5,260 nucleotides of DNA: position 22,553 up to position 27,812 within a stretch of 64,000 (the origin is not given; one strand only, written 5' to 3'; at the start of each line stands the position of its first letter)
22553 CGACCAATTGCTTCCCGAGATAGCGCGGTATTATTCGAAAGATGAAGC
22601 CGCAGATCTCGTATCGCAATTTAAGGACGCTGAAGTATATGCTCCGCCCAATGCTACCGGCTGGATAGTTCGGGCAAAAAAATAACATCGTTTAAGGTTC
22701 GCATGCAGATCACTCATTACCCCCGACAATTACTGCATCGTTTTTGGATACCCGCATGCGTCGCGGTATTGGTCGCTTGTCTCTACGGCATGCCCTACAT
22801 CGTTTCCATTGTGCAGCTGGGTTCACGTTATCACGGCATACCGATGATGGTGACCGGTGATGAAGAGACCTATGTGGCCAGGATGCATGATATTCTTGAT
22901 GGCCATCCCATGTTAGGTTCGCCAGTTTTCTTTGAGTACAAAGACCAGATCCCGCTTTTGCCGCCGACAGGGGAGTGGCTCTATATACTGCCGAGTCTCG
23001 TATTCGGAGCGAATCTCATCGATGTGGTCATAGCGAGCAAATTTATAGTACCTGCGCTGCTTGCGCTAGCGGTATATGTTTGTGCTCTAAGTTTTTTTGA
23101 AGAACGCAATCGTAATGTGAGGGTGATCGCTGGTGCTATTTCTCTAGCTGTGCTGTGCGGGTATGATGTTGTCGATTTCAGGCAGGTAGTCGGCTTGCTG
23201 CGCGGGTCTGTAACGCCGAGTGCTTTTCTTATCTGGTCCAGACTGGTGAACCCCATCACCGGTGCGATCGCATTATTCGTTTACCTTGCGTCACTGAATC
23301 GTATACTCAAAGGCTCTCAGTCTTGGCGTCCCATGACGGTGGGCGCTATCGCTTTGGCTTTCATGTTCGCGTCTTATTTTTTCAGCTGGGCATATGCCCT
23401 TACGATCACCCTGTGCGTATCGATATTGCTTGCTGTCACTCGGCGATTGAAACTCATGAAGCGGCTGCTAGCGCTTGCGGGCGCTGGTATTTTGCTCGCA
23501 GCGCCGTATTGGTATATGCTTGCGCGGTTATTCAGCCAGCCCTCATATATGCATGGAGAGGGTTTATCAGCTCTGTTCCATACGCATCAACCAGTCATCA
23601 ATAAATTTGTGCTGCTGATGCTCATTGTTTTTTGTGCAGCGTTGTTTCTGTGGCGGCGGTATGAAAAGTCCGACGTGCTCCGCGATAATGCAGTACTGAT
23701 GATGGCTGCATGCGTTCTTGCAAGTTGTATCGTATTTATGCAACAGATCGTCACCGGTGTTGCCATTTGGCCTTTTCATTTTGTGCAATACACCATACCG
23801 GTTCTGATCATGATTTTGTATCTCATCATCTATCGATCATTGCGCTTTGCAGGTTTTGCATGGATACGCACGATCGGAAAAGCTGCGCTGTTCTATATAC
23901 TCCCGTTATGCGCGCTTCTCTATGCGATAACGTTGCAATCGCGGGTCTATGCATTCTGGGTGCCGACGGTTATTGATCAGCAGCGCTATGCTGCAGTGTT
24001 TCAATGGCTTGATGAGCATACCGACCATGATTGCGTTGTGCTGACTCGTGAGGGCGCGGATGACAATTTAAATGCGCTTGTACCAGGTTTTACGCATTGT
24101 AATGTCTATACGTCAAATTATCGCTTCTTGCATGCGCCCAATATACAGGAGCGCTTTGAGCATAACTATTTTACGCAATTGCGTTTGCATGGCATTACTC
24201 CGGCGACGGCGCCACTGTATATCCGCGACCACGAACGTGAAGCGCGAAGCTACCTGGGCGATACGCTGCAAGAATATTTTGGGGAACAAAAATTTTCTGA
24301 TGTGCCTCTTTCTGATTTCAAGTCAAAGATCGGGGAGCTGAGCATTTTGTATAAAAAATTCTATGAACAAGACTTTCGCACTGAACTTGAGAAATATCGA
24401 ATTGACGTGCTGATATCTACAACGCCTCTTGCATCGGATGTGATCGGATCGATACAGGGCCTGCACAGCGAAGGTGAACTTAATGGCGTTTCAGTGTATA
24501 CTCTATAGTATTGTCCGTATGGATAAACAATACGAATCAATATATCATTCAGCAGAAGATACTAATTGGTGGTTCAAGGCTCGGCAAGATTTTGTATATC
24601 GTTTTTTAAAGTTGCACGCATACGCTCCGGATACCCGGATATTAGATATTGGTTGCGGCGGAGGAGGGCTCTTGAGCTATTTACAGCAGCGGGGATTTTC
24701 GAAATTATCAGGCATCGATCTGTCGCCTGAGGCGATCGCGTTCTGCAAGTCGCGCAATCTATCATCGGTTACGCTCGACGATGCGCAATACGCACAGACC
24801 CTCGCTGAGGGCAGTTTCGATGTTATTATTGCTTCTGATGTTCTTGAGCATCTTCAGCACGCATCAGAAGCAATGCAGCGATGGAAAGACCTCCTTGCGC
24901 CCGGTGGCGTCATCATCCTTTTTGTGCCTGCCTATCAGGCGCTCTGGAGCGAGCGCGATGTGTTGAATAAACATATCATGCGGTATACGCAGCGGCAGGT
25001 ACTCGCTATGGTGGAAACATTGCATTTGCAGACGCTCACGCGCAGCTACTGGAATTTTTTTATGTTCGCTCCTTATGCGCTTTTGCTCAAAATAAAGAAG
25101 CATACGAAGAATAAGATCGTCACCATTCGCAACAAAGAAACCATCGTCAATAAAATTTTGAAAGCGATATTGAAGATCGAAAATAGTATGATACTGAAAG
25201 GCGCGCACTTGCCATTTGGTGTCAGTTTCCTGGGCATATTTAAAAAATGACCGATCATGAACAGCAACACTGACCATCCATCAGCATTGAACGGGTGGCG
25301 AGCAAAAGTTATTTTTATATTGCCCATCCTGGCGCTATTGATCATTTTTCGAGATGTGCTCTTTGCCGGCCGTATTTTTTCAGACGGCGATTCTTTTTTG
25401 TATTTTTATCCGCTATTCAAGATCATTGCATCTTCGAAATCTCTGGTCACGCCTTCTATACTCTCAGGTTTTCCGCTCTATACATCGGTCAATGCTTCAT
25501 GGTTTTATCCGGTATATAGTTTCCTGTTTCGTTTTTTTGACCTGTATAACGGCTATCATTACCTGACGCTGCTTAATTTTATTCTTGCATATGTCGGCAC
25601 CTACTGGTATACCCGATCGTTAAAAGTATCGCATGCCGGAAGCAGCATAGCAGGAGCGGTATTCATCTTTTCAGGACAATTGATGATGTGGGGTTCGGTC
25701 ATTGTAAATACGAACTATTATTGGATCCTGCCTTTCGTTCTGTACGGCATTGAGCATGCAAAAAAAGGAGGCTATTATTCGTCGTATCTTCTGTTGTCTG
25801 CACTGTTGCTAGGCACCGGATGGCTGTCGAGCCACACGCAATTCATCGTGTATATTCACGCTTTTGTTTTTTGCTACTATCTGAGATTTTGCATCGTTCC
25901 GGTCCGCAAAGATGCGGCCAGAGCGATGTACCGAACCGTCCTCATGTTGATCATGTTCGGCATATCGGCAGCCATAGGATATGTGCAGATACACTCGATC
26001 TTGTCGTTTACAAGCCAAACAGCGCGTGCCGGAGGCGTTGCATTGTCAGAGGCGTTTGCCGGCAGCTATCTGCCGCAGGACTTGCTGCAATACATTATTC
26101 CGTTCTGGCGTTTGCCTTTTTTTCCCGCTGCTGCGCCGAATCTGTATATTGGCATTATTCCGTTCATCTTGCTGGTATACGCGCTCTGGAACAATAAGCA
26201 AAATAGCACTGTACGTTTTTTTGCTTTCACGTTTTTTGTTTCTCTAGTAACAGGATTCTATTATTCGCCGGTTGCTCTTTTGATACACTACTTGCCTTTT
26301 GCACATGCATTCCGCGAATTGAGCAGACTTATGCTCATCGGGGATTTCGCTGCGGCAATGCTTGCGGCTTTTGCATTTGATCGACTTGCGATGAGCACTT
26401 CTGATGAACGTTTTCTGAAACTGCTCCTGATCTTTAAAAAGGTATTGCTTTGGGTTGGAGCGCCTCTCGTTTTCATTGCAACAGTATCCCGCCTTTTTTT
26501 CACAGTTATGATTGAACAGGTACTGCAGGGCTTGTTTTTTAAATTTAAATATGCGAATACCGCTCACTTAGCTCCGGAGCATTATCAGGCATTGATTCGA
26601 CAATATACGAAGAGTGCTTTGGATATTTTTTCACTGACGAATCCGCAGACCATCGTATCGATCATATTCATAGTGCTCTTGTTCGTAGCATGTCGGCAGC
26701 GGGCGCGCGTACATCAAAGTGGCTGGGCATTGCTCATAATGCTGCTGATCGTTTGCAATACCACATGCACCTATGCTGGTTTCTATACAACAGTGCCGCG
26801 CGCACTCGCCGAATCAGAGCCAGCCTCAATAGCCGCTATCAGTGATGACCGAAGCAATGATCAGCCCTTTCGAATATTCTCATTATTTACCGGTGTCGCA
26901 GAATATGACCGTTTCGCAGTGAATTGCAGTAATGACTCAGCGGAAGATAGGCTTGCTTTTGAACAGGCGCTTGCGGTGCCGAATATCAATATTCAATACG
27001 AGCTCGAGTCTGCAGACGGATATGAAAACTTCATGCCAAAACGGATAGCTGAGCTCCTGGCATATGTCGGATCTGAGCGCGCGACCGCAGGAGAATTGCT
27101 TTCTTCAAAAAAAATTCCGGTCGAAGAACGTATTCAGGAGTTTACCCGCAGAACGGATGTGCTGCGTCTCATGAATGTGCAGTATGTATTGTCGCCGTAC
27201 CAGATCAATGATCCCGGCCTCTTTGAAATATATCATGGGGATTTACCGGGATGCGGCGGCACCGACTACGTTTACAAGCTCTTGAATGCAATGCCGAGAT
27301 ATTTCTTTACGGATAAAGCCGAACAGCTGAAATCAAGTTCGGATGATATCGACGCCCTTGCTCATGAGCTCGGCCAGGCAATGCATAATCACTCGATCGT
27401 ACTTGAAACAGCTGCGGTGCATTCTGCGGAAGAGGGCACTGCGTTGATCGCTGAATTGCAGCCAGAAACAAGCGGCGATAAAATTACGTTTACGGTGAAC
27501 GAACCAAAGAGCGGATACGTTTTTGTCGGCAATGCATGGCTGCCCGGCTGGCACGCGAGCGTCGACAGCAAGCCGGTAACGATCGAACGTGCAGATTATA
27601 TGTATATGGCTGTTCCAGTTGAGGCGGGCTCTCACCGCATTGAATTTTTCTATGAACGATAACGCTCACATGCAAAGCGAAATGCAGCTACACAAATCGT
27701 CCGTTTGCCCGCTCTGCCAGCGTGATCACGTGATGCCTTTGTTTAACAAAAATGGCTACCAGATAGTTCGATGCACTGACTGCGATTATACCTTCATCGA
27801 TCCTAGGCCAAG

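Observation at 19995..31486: Repeated GtrB-like GT2 and polytopic GT-C/YfhO modules interleaved with four methyltransferases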

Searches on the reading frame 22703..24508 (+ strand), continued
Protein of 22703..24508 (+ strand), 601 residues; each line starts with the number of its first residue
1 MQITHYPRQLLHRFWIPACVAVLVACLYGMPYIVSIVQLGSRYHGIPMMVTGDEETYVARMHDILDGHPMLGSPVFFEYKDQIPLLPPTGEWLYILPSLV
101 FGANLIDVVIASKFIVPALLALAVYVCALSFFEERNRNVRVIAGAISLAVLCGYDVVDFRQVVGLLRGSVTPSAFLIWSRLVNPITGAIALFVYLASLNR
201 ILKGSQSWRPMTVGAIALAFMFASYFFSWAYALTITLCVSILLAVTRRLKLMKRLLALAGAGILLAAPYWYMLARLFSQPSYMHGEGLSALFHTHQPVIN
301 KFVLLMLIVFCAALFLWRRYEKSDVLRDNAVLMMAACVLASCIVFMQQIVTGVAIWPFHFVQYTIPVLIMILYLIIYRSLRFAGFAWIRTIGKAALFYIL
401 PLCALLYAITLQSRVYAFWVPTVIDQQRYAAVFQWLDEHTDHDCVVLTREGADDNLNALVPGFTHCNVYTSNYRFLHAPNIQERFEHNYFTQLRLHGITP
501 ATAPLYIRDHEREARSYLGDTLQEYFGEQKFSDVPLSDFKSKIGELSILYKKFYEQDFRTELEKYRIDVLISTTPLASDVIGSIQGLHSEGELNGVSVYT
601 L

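Call 60: find_related_loci(query=A1, collection=genome_contigs, flank=8000)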
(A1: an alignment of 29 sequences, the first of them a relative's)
Query A1 (601 aa) in genome_contigs; peptide patterns used: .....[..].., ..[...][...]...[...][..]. (x = any residue, [..] = any of these).
123 stretches matched a pattern; 85 encode a relative of the query (tblastn E <= 1e-3); the best 80 are kept; 80 distinct loci.
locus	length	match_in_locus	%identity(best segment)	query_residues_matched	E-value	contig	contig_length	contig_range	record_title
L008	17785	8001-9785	57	9-601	0e+0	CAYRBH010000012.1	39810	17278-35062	MAG TPA_asm: uncultured Gammaproteobacteria bacterium isolate binchicken_co185_198 genome assembly, contig: NODE_1258_le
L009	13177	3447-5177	37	23-601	1e-113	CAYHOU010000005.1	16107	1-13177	MAG TPA_asm: uncultured Candidatus Saccharibacteria bacterium isolate ERP119705_co15_3 genome assembly, contig: NODE_381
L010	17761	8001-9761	37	21-601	3e-112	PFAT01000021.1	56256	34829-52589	MAG: Candidatus Falkowbacteria bacterium CG10_big_fil_rev_8_21_14_0_10_44_15 CG10_8_21_14_0.10_scaffold_392_c, whole gen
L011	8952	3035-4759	36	21-594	8e-112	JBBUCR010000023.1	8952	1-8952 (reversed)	MAG: Patescibacteria group bacterium isolate H52-bin043_1 H52_bin043_1_000000000023, whole genome shotgun sequence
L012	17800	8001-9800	35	10-599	4e-111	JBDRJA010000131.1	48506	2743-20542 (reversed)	MAG: Patescibacteria group bacterium isolate MEGAHIT-group-1.615 k141_818171, whole genome shotgun sequence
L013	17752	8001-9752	36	20-601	3e-109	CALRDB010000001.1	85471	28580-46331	MAG: Candidatus Nomurabacteria bacterium isolate MaH-04nov19-108 genome assembly, contig: MaH-04nov19-C405, whole genome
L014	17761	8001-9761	36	21-601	7e-109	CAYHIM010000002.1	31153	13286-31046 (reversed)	MAG TPA_asm: uncultured Gammaproteobacteria bacterium isolate ERP119705_co14_116 genome assembly, contig: NODE_1093_leng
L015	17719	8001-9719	38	19-586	1e-107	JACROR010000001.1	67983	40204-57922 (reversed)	MAG: Candidatus Niyogibacteria bacterium isolate NC_groundwater_1966_Pr3_S-0.2um_45_3 scaffold_67748, whole genome shotg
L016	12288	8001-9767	36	20-599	1e-105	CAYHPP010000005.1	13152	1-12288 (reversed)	MAG TPA_asm: uncultured Candidatus Saccharibacteria bacterium isolate ERP119705_co14_552 genome assembly, contig: NODE_5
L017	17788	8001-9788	34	20-601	3e-105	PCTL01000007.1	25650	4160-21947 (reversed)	MAG: Candidatus Lloydbacteria bacterium CG22_combo_CG10-13_8_21_14_all_47_15 CG22_scaffold_1022_c, whole genome shotgun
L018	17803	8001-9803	34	10-599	4e-105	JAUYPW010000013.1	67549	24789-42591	MAG: bacterium isolate C4_metabat.bin.59 C4_k141_643097, whole genome shotgun sequence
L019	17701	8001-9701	37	19-587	7e-105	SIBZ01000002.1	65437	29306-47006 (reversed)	MAG: Candidatus Taylorbacteria bacterium isolate Baikal-deep-G190 BACOMB-C1531, whole genome shotgun sequence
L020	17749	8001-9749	36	13-599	2e-104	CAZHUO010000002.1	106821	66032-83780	MAG TPA_asm: uncultured Gammaproteobacteria bacterium isolate SRP263991_co5_609 genome assembly, contig: NODE_423_length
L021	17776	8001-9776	34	16-599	2e-104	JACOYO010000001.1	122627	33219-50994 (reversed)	MAG: Parcubacteria group bacterium isolate NC_groundwater_181_Ag_S-0.1um_44_14 S4_GD2017_2_S1_scaffold_53, whole genome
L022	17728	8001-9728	36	19-594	4e-104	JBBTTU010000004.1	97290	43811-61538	MAG: Patescibacteria group bacterium isolate H51-bin151_1 H51_bin151_1_000000000004, whole genome shotgun sequence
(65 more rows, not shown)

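Call 87: search_protein_families(library=pfam, alignment_id=A1, max_evalue=0.1)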
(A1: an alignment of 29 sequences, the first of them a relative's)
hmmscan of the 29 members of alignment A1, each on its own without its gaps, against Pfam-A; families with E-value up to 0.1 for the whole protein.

A. member 1, P0001 (601 aa): 0 families

B. families by the number of members that match (of 29 scanned): 8 families
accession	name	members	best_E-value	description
PF04138.20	GtrA_DPMS_TM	1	5.7e-16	GtrA/DPMS, transmembrane domain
PF14079.11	DUF4260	1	0.002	Domain of unknown function (DUF4260)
PF14256.11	YwiC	1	0.0047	YwiC-like protein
PF10119.14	MethyTransf_Reg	1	0.025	Predicted methyltransferase regulatory domain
PF00746.26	Gram_pos_anchor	1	0.035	LPXTG cell wall anchor motif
PF13567.11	DUF4131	1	0.047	Domain of unknown function (DUF4131)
PF06034.16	DUF919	1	0.065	Nucleopolyhedrovirus protein of unknown function (DUF919)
PF24672.1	DUF7654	1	0.074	Domain of unknown function (DUF7654)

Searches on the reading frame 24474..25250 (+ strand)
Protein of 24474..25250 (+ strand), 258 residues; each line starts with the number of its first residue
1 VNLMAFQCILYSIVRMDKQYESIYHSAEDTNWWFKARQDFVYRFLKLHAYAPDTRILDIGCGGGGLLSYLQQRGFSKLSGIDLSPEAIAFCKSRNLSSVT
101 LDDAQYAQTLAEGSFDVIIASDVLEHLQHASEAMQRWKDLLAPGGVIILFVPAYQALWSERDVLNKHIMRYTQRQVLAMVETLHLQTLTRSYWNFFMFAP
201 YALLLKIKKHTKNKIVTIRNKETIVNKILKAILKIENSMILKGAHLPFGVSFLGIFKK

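Call 4: search_protein_families(library=pfam, proteins=[window:24474-25250:+], max_evalue=0.01)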
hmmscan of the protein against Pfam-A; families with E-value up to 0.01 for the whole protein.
window:24474-25250:+ (258 aa): 15 families
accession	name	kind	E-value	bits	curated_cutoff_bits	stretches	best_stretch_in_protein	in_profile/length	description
PF13489.12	Methyltransf_23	-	6.7e-20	71.9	27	1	51-159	21-126/164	Methyltransferase domain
PF08241.18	Methyltransf_11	-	1.3e-18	67.8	21.2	1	57-149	1-95/95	Methyltransferase domain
PF08242.18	Methyltransf_12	-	3.8e-18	66.4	30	1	57-147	1-98/98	Methyltransferase domain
PF13649.12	Methyltransf_25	-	2.6e-16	60.5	27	1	56-145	1-97/97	Methyltransferase domain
PF13847.12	Methyltransf_31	-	7.4e-14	52.1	27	1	53-153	4-113/145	Methyltransferase domain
PF07021.18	MetW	-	2.8e-10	40.6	21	1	51-155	12-113/193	Methionine biosynthesis protein MetW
PF02353.26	CMAS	-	4.5e-06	26.6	27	1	39-150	49-165/273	Mycolic acid cyclopropane synthetase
PF11899.13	DUF3419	-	3.3e-05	23.7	28.2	0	51-113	29-90/385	Protein of unknown function (DUF3419)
PF03291.22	mRNA_G-N7_MeTrfase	-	5.2e-05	22.9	26.6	1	40-95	48-104/315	mRNA (guanine-N(7))-methyltransferase domain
PF05401.17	NodS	-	0.00018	21.9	24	1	54-148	45-143/201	Nodulation protein S (NodS)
PF05175.20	MTS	-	0.00025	21.2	23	1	52-121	31-105/170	Methyltransferase small domain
PF08003.17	Methyltransf_9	-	0.00081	18.9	23.8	1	29-149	95-217/315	Protein of unknown function (DUF1698)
PF06325.19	PrmA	-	0.00087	19.3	22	1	52-149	161-258/296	Ribosomal protein L11 methyltransferase (PrmA)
PF01728.25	FtsJ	-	0.0015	19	24.1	1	51-119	20-96/181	FtsJ-like methyltransferase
PF13578.12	Methyltransf_24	-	0.0075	17.6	26.3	0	66-148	14-101/105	Methyltransferase domain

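Call 10: search_protein_families(library=ncbifam, proteins=[window:24474-25250:+], max_evalue=0.01)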
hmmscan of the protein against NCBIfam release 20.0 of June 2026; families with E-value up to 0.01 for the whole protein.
window:24474-25250:+ (258 aa): 43 families (the best 25 are shown)
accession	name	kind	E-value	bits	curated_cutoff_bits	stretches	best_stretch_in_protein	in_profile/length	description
NF045667.1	MTase_DVU1556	equivalog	1.5e-16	60.5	155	1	42-149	12-119/213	DVU_1556 family methyltransferase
TIGR01983.1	UbiG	equivalog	2.2e-14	53.3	102.95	1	52-149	49-151/228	bifunctional 2-polyprenyl-6-hydroxyphenol methylase/3-demethylubiquinol 3-O-methyltransferase UbiG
NF043040.1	corrin_prot_MT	hypoth_equivalog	7.2e-13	48.5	180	1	47-190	36-182/216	corrinoid protein-associated methyltransferase CpaM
NF010703.0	PRK14103.1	equivalog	1.6e-12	47.4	320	1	51-158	28-133/256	trans-aconitate 2-methyltransferase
NF053839.1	CPFASynBruc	equivalog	5.5e-11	42.1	600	1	16-151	139-278/410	cyclopropane fatty acid synthase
TIGR02072.1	BioC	equivalog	6.2e-11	42.6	184.95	1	51-173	33-159/244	malonyl-ACP O-methyltransferase BioC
TIGR02081.1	metW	equivalog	1.9e-10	40.6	189.5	1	52-135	13-96/194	methionine biosynthesis protein MetW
NF008686.0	PRK11705.1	equivalog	4.5e-09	35.8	400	1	24-150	142-266/383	cyclopropane fatty acyl phospholipid synthase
NF040703.1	cyclopro_CfaB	exception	9e-09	34.6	650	1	34-187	144-299/393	C17 cyclopropane fatty acid synthase CfaB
NF004851.0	PRK06202.1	equivalog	1e-08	34.9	243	1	51-130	59-145/237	hypothetical protein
TIGR02021.1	BchM-ChlM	equivalog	1.9e-08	34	158.9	1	54-131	56-135/218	magnesium protoporphyrin IX methyltransferase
TIGR04345.1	ovoA_Cterm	equivalog_domain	2.2e-08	33.9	170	1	35-90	27-78/242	putative 4-mercaptohistidine N1-methyltransferase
NF002463.0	PRK01683.1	equivalog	8.1e-08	32.2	297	1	54-153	33-132/258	trans-aconitate 2-methyltransferase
NF045823.1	PthPhpthDimycoMt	equivalog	7.8e-07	28.5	300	1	55-148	69-165/256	phthiotriol/phenolphthiotriol dimycocerosates methyltransferase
NF045825.1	FAmtase_mtf2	equivalog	8.4e-07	28.5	400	1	54-147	60-156/248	fatty-acid O-methyltransferase Mtf2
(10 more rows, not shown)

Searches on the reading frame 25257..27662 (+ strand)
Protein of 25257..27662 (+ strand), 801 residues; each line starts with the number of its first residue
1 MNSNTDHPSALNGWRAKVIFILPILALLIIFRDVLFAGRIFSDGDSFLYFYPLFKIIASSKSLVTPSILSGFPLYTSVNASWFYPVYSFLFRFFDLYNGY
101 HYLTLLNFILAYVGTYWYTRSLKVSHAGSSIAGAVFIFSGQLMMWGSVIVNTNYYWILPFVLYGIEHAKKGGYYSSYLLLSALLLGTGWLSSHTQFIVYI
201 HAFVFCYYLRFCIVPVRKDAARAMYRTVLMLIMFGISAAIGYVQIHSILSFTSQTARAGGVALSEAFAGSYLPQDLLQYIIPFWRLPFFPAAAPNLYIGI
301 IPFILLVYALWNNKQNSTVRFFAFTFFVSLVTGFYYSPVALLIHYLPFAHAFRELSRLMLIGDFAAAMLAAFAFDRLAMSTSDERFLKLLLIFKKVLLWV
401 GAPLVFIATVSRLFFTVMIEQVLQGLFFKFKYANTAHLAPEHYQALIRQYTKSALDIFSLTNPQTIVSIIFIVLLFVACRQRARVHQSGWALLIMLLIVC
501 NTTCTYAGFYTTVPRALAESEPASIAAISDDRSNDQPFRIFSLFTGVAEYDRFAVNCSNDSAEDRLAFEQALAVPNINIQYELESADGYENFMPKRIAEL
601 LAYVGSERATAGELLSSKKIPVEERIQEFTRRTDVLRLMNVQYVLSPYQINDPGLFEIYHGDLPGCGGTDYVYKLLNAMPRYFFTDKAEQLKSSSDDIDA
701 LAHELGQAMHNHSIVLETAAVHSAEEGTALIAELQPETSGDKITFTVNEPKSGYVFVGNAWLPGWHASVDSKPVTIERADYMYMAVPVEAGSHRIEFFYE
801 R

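Call 4: search_protein_families(library=pfam, proteins=[window:25257-27662:+], max_evalue=0.01)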
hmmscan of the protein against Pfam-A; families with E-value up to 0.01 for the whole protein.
window:25257-27662:+ (801 aa): 1 family
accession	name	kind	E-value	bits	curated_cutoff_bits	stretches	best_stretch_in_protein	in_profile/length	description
PF09586.16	YfhO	-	4.4e-16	58.9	28.5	2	738-799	760-823/835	Bacterial membrane protein YfhO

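Call 10: search_protein_families(library=ncbifam, proteins=[window:25257-27662:+], max_evalue=0.01)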
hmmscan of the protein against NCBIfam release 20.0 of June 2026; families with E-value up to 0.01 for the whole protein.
window:25257-27662:+ (801 aa): 0 families

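Call 24: search_solved_structures(query=window:25257-27662:+, max_evalue=1)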
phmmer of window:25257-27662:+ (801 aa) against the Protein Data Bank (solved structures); distinct sequences matched with E-value up to 1: 0.
